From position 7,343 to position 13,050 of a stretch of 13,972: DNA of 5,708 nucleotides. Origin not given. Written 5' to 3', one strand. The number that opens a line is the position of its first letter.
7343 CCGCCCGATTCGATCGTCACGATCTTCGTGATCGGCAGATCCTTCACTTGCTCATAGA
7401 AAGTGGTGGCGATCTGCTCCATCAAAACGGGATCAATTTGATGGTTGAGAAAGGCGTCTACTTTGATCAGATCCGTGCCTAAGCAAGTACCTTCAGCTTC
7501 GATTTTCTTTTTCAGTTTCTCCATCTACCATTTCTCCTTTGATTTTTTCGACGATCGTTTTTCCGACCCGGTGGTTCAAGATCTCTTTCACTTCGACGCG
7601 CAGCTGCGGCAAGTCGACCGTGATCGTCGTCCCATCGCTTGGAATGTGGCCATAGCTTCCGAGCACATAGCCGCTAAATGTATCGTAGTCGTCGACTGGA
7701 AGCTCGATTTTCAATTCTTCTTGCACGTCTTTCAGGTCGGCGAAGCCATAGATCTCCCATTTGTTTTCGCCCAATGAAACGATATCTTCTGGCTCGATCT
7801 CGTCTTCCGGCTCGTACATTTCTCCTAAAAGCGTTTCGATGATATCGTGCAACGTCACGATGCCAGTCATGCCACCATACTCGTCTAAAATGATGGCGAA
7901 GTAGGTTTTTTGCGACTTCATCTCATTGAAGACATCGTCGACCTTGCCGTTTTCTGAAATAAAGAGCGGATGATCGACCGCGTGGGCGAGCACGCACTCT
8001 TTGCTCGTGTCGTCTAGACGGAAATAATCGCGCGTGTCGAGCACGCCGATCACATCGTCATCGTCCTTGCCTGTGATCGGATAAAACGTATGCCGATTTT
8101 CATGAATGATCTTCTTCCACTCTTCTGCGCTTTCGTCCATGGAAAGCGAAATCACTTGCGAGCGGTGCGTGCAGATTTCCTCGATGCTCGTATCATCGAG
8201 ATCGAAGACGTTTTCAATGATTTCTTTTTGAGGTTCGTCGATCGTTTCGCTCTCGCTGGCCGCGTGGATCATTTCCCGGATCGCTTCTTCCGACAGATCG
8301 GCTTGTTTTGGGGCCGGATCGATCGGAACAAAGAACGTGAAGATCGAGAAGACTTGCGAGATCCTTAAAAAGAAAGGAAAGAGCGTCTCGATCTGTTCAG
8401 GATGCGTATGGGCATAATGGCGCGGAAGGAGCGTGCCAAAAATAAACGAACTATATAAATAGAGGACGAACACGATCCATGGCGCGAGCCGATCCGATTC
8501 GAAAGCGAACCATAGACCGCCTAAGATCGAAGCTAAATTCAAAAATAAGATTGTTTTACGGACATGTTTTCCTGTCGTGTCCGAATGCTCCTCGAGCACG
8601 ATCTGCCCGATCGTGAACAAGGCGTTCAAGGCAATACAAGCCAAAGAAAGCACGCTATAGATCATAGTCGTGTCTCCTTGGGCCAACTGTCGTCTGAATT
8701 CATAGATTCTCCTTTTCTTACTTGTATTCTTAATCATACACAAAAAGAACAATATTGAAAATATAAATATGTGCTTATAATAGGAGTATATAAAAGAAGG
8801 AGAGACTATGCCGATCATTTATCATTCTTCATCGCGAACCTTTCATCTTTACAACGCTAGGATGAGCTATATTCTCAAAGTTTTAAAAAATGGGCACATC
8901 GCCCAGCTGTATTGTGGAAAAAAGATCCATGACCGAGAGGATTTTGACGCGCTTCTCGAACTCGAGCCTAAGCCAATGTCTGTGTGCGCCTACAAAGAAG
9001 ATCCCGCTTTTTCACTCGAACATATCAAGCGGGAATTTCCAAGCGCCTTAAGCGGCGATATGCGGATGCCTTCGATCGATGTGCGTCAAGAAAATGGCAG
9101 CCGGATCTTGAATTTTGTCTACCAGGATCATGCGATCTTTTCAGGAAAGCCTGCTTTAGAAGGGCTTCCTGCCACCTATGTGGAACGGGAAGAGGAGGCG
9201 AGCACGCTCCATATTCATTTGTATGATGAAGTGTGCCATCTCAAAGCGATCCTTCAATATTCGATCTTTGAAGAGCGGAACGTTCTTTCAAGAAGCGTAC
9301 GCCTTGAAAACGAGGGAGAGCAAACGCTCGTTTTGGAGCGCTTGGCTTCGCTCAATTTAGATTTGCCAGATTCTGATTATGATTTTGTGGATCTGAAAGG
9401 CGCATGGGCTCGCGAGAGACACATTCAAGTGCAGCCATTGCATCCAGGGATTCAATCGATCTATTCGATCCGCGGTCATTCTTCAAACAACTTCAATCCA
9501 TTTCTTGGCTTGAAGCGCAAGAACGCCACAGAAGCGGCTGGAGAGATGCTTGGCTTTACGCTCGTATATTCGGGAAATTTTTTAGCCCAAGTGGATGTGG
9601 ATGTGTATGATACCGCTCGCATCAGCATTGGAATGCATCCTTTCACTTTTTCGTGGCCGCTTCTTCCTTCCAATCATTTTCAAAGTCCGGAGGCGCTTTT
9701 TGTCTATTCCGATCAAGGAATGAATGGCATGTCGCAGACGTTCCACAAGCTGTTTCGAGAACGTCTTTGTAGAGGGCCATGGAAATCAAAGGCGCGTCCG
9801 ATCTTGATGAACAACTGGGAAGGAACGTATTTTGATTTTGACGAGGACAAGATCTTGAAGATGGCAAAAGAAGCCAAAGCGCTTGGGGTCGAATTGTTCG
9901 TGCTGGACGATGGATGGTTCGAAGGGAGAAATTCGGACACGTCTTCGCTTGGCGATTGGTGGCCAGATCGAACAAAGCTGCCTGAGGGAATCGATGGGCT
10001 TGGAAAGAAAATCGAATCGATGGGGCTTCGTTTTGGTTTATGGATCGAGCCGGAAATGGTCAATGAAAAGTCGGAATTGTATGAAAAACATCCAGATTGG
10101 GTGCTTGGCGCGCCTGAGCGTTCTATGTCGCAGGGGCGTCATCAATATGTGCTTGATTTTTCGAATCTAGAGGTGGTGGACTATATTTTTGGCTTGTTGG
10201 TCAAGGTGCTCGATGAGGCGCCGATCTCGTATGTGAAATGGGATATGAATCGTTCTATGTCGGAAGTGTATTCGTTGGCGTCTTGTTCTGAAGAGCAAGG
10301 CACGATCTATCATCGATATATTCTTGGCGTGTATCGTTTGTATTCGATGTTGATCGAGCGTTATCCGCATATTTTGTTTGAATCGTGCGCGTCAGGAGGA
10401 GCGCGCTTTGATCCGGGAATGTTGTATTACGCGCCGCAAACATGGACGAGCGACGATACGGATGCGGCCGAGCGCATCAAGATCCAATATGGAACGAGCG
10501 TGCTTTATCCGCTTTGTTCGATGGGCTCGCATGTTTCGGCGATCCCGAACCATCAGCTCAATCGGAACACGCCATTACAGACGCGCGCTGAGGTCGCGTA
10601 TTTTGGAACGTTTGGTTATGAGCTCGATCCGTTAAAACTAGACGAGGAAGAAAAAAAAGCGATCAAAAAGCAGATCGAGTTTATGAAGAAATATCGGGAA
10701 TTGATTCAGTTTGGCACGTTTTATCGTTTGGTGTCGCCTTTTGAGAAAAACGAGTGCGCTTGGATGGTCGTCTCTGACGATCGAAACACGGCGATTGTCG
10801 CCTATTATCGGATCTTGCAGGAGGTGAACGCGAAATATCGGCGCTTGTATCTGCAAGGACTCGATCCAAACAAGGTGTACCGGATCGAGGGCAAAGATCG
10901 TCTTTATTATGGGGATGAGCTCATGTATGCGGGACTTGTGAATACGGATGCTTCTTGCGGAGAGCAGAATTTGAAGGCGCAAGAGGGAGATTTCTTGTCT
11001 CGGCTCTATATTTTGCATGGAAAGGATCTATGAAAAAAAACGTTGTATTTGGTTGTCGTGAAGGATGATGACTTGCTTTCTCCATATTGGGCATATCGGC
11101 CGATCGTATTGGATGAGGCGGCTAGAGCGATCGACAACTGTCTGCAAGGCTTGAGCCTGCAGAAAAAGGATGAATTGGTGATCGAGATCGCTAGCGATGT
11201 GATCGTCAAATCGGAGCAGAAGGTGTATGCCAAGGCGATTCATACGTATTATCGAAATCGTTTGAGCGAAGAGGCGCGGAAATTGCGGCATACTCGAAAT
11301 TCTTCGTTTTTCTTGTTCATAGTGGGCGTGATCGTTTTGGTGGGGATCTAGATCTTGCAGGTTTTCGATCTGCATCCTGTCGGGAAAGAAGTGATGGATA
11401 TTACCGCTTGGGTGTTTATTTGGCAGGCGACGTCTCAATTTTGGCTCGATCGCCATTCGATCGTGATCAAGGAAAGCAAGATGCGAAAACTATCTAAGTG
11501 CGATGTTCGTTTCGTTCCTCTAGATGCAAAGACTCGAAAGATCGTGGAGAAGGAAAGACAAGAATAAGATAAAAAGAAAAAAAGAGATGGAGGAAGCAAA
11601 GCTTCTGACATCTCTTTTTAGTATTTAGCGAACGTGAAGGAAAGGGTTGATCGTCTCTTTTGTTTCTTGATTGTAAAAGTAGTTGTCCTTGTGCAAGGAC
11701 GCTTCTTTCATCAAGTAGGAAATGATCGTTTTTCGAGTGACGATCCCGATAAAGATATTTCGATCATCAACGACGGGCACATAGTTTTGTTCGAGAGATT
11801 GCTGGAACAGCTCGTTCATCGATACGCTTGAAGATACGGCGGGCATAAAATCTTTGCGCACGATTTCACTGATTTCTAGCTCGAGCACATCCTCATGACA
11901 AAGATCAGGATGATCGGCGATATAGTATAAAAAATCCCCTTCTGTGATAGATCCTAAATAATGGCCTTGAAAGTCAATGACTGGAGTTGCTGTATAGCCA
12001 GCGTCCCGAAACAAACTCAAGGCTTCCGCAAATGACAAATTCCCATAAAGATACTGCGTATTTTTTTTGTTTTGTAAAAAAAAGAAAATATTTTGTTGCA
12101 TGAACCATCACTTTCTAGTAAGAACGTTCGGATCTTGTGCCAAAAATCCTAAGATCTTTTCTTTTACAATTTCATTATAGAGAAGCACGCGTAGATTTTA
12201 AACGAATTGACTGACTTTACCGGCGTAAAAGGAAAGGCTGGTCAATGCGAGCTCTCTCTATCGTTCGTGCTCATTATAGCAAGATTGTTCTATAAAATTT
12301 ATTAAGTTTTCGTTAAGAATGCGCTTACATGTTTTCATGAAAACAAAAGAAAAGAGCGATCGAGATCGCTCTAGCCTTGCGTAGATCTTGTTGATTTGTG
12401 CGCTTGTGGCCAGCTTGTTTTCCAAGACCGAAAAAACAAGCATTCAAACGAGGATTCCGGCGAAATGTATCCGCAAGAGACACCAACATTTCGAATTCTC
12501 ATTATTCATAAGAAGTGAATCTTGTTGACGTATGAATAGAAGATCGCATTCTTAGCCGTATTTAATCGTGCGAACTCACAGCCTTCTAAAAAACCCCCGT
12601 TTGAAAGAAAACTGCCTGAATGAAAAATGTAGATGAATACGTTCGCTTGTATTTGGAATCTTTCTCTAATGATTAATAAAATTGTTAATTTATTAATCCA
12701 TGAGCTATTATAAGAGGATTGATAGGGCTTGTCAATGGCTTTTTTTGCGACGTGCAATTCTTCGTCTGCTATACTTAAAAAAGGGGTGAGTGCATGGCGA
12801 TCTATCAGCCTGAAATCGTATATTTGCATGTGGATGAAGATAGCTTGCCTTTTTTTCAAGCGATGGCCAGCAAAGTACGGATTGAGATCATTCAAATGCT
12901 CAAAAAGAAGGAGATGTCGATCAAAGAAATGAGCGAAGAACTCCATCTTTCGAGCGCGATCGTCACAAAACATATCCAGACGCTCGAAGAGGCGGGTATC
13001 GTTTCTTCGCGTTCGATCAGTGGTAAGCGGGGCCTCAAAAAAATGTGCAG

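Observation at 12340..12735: Orphan consensus promoter driving a hairpin-rich, ORF-poor transcript of about 360 nt that ends at an intrinsic terminator: candidate unclassified structured RNA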

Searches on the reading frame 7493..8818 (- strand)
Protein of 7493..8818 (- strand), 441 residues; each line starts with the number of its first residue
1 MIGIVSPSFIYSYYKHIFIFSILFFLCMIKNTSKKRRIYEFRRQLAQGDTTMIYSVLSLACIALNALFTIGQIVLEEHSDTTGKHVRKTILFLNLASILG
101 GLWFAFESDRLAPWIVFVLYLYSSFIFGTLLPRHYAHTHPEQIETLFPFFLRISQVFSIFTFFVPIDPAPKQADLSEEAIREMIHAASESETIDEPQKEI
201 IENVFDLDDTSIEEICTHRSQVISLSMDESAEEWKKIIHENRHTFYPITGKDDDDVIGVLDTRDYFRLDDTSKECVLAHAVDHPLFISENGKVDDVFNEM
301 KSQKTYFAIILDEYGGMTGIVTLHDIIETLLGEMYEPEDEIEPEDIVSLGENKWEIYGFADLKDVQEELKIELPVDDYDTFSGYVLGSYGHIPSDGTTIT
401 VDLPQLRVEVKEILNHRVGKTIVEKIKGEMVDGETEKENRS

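Call 7: search_protein_families(library=pfam, proteins=[window:7493-8818:-], max_evalue=0.01)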
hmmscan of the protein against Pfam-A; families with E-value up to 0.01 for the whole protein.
window:7493-8818:- (441 aa): 3 families
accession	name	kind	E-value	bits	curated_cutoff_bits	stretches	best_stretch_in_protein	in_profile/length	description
PF03471.22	CorC_HlyC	-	4.1e-17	62.4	27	1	349-425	3-79/81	Transporter associated domain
PF00571.33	CBS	-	2e-14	54.1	24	2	283-331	8-56/57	CBS domain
PF01595.25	CNNM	-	0.00055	20.1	28.4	1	97-195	68-179/181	Cyclin M transmembrane N-terminal domain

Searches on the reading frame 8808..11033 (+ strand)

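Call 7: search_protein_families(library=pfam, proteins=[window:8808-11033:+], max_evalue=0.01)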
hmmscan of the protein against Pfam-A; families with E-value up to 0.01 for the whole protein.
window:8808-11033:+ (741 aa): 4 families
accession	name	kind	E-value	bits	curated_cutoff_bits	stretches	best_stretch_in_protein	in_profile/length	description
PF02065.24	Melibiase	-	4e-160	532.9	27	1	291-636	2-347/347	Melibiase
PF16875.11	Glyco_hydro_36N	-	1.8e-86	290.1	27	1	29-285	1-252/253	Glycosyl hydrolase family 36 N-terminal domain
PF16874.11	Glyco_hydro_36C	-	2.1e-25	89.4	27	1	650-736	2-77/77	Glycosyl hydrolase family 36 C-terminal domain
PF01055.32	Glyco_hydro_31_2nd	-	0.00018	21.4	23.5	1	345-496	20-171/328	Glycosyl hydrolases family 31 TIM-barrel domain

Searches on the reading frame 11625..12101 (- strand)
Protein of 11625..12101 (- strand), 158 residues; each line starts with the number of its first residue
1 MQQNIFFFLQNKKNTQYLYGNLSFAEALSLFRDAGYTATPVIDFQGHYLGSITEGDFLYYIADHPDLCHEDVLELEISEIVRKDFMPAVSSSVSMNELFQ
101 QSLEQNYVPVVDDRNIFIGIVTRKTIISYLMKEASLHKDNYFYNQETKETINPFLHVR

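Call 7: search_protein_families(library=pfam, proteins=[window:11625-12101:-], max_evalue=0.01)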
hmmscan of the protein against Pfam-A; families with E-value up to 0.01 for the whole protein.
window:11625-12101:- (158 aa): 1 family
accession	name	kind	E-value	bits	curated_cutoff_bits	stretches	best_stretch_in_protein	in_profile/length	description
PF00571.33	CBS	-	2.5e-15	57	24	2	78-131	2-56/57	CBS domain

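Call 25: find_related_loci(query=window:11625-12101:-, collection=genome_contigs, flank=6000)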
Query window:11625-12101:- (158 aa) in genome_contigs; peptide patterns used: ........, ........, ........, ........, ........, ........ (x = any residue, [..] = any of these).
124 stretches matched a pattern; 53 encode a relative of the query (tblastn E <= 1e-3); 53 distinct loci.
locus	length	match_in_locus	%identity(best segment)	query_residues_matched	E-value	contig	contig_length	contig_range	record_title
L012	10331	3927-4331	75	1-135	3e-68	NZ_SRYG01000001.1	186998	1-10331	Dubosiella muris strain NM09_H32 NODE_1_length_186998_cov_1313.246348, whole genome shotgun sequence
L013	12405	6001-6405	73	1-135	3e-67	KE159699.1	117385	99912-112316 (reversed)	Firmicutes bacterium M10-2 genomic scaffold acPFH-supercont1.6, whole genome shotgun sequence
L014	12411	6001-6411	73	1-137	3e-67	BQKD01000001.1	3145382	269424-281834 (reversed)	Erysipelotrichaceae bacterium OPF54 DNA, sequence1, whole genome shotgun sequence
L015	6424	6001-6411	73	1-137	4e-67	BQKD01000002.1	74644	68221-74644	Erysipelotrichaceae bacterium OPF54 DNA, sequence2, whole genome shotgun sequence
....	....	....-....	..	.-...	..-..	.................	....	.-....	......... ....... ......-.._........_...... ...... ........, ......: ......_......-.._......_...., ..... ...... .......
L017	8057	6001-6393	54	1-131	6e-48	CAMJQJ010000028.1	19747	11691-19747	MAG: uncultured Faecalitalea sp. isolate SRR14812344_bin.2_metaWRAP_v1.3_MAG genome assembly, contig: ERZ12298795.512, w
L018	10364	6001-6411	54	1-140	4e-47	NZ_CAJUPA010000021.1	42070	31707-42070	MAG: uncultured Faecalibaculum sp. isolate MGBC163852, whole genome shotgun sequence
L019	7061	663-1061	53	1-133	4e-47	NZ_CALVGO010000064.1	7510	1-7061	MAG: uncultured Faecalicoccus sp. isolate BRZ_SD__bin55 BRZ_SD__NODE_13449_length_7510_cov_12.535450, whole genome shotg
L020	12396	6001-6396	53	1-132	1e-46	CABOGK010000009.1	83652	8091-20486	Erysipelotrichaceae bacterium isolate MGYG-HGUT-03689 genome assembly, contig: GUT_GENOME239700_9, whole genome shotgun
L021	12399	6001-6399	53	1-133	2e-46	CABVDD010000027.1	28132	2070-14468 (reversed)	MAG TPA_asm: uncultured Faecalicoccus sp. isolate MGYG-HGUT-04610 genome assembly, contig: GUT_GENOME284871_27, whole ge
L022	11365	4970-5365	53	1-132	2e-46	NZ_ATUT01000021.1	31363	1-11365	Faecalicoccus pleomorphus DSM 20574 G413DRAFT_scaffold00021.21_C, whole genome shotgun sequence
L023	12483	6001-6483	47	1-158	1e-46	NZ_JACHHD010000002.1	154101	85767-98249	Faecalicoccus acidiformans strain DSM 26963 Ga0415236_02, whole genome shotgun sequence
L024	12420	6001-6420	51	1-140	2e-46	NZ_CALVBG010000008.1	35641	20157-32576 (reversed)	MAG: uncultured Faecalicoccus sp. isolate BRZ_SB__bin130 BRZ_SB__NODE_1649_length_35641_cov_6.629147, whole genome shotg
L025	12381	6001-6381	52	1-132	3e-43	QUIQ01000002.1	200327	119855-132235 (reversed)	Firmicutes bacterium AM41-11 AM41-11.Scaf2, whole genome shotgun sequence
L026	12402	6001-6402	50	1-134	9e-43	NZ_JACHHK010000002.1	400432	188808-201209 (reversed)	Catenisphaera adipataccumulans strain DSM 25799 Ga0415243_02, whole genome shotgun sequence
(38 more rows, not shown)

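Call 33: find_encoding_contigs(protein=window:11625-12101:-, flank=2500, max_places=10)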
Protein window:11625-12101:- (158 aa): 24 contigs read that carry it; 8 places shown.
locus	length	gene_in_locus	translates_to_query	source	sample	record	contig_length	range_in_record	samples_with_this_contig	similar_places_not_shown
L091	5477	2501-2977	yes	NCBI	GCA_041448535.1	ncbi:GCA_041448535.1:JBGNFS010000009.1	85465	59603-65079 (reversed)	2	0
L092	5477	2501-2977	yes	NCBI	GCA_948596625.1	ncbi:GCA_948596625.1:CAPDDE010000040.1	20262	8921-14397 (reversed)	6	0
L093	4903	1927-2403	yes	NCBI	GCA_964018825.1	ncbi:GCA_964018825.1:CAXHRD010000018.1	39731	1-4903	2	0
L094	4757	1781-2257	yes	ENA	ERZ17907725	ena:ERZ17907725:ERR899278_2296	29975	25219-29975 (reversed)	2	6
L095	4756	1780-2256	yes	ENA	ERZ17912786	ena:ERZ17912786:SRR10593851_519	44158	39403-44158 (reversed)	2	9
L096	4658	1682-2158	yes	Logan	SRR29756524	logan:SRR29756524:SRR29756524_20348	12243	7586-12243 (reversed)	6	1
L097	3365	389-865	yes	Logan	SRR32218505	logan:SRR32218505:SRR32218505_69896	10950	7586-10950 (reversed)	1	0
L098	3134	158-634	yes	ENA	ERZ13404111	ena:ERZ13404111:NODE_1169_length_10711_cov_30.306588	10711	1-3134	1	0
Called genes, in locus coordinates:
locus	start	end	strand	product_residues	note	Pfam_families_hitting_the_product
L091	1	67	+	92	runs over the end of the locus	PF13276:HTH_21 (weak)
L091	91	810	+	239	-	PF00665:rve, PF13683:rve_3 (weak)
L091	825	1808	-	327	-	PF01022:HTH_5, PF08279:HTH_11, PF12840:HTH_20, PF13412:HTH_24 (faint)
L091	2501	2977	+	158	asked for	PF00571:CBS (weak)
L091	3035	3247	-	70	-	-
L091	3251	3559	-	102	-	-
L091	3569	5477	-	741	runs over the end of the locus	PF16875:Glyco_hydro_36N, PF02065:Melibiase, PF16874:Glyco_hydro_36C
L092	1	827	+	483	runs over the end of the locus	PF00128:Alpha-amylase, PF02324:Glyco_hydro_70 (faint)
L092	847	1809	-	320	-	PF01022:HTH_5, PF08279:HTH_11, PF12840:HTH_20, PF13412:HTH_24 (faint)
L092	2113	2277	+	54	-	-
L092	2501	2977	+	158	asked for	PF00571:CBS (weak)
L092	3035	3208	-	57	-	-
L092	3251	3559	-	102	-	-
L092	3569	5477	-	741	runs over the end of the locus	PF16875:Glyco_hydro_36N, PF02065:Melibiase, PF16874:Glyco_hydro_36C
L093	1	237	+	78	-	?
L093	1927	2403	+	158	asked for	PF00571:CBS (weak)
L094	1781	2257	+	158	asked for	PF00571:CBS (weak)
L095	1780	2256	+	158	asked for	PF00571:CBS (weak)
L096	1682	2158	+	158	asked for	PF00571:CBS (weak)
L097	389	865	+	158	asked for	PF00571:CBS (weak)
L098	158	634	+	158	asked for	PF00571:CBS (weak)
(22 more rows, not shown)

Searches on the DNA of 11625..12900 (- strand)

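Call 4: search_rna_families(source=window, start=12000, end=12900, threshold=evalue, max_evalue=10, show_alignments=2)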
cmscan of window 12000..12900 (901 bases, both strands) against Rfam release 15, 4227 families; matches with E-value up to 10: 12.
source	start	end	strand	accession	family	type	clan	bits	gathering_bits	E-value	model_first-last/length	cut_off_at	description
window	12234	12378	-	RF04205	MIR2606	Gene; miRNA;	-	24.3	139.7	0.5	1-165/165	no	MIR2606 microRNA precursor family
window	12192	12276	-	RF01776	RatA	Gene; antitoxin;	-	21.2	49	5.9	1-91/91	no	RNA anti-toxin A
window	12345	12440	-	RF02869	ncS025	Gene; sRNA;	-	21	46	0.34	1-85/85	no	Burkholderia sRNA 25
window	12345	12524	-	RF01673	PhrS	Gene; sRNA;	-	19.2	37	0.021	1-212/212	no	PhrS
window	12340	12421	+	RF01808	MicX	Gene; sRNA;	-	18.8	75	0.13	1-194/194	no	MicX Vibrio cholerae sRNA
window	12664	12719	+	RF01179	snoU83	Gene; snRNA; snoRNA; CD-box;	-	17.9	50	5.3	1-84/84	no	Small nucleolar RNA U83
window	12602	12658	+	RF02289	TtnuCD13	Gene; snRNA; snoRNA; CD-box;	-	16.8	75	8.8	1-63/63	no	Tetrahymena snoRNA TtnuCD13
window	12662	12729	+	RF00160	snoZ159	Gene; snRNA; snoRNA; CD-box;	CL00065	16.1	39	8.3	1-86/86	no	Small nucleolar RNA Z159/U59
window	12684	12825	-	RF01500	Afu_198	Gene; snRNA; snoRNA; CD-box;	-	15.9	40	1.9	1-149/149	no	A. fumigatus snoRNA Afu_198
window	12313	12387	-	RF02508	Atu_Ti4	Gene; sRNA;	-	14.8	40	5.8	1-107/107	no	Rhizobiales sRNA Atu_Ti4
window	12413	12454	+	RF02974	Fibro-purF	Cis-reg;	-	14.1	60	3.5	1-75/75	no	Fibro-purF RNA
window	12019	12090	+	RF02716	sno_ncR3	Gene; snRNA; snoRNA; CD-box;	-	13.7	88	8.8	1-75/75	no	Small nucleolar RNA ncR3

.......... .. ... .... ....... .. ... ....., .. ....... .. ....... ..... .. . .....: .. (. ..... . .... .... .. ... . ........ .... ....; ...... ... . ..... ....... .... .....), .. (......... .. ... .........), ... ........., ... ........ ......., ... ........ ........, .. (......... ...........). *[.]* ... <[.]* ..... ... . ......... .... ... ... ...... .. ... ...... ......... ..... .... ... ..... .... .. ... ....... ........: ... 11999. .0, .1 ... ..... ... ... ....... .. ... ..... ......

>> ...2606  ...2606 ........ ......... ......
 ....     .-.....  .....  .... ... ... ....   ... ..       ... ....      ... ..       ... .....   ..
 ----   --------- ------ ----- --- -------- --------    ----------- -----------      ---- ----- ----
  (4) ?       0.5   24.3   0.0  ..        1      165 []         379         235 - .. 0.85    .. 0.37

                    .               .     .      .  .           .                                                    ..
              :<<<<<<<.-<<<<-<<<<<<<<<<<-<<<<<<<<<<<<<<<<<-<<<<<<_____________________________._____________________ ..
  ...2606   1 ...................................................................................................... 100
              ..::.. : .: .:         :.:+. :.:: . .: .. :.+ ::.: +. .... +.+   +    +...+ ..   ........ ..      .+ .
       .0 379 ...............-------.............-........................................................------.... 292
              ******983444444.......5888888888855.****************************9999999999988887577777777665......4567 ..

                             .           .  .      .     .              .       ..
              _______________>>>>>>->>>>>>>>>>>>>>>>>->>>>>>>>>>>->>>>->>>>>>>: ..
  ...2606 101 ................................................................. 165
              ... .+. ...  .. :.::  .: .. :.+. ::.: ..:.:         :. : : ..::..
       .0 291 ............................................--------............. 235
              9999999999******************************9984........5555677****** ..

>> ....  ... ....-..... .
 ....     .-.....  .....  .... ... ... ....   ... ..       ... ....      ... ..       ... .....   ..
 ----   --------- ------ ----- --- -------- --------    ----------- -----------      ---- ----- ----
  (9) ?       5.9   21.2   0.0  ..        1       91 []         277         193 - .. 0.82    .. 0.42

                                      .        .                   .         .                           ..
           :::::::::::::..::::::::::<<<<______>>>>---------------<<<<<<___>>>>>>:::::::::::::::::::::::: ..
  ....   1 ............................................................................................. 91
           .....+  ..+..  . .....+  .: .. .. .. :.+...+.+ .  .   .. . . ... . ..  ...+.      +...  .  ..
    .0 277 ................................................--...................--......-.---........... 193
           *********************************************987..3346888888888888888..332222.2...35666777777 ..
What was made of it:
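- On Any Rfam 15 family (including tmRNA, RNase P, 6S, SRP, T-box, riboswitches, SR1, RatA): In 12000-12900 the best sub-threshold matches are PhrS at 19.2 bits against 37 and RatA at 21.2 against 49 (call 4).
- On Type I toxin-antitoxin locus: The RatA match is far below threshold (call 4).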

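Call 38: search_dna_similar(query=window:12102-12793:-, collection=plasmids, mode=distant, max_evalue=0.01, max_rows=10)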
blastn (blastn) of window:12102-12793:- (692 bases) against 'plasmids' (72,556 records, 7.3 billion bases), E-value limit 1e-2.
No match.

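Call 39: search_dna_similar(query=window:12102-12793:-, collection=phages, mode=distant, max_evalue=0.01, max_rows=10)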
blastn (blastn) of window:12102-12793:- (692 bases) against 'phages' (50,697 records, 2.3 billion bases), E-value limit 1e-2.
No match.
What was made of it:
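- There is no match in plasmid or phage collections (calls 38, 39).
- Tried and rejected: Plasmid and phage BLAST found nothing (calls 38, 39).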

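Call 77: search_rna_families(sources=[L012, L013, L014, L009, L010, L091], threshold=gathering)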
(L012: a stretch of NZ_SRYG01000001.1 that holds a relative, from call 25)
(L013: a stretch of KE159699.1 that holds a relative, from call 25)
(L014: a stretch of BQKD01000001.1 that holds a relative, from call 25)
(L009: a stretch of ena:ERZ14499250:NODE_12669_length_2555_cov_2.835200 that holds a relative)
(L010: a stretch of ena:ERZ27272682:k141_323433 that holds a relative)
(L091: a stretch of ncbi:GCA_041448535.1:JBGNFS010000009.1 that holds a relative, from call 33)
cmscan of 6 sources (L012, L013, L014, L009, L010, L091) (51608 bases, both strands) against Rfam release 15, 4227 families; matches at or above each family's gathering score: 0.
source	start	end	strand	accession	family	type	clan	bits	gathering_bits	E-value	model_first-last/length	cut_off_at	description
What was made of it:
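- Tried and rejected: Rfam searches at relaxed thresholds and on relatives' loci found nothing (calls 4, 77).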

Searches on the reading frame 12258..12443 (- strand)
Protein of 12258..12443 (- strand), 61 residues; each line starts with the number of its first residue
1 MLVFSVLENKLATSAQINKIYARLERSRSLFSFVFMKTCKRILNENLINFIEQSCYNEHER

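Call 7: search_protein_families(library=pfam, proteins=[window:12258-12443:-], max_evalue=0.01)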
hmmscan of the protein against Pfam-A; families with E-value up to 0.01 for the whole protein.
window:12258-12443:- (61 aa): 0 families
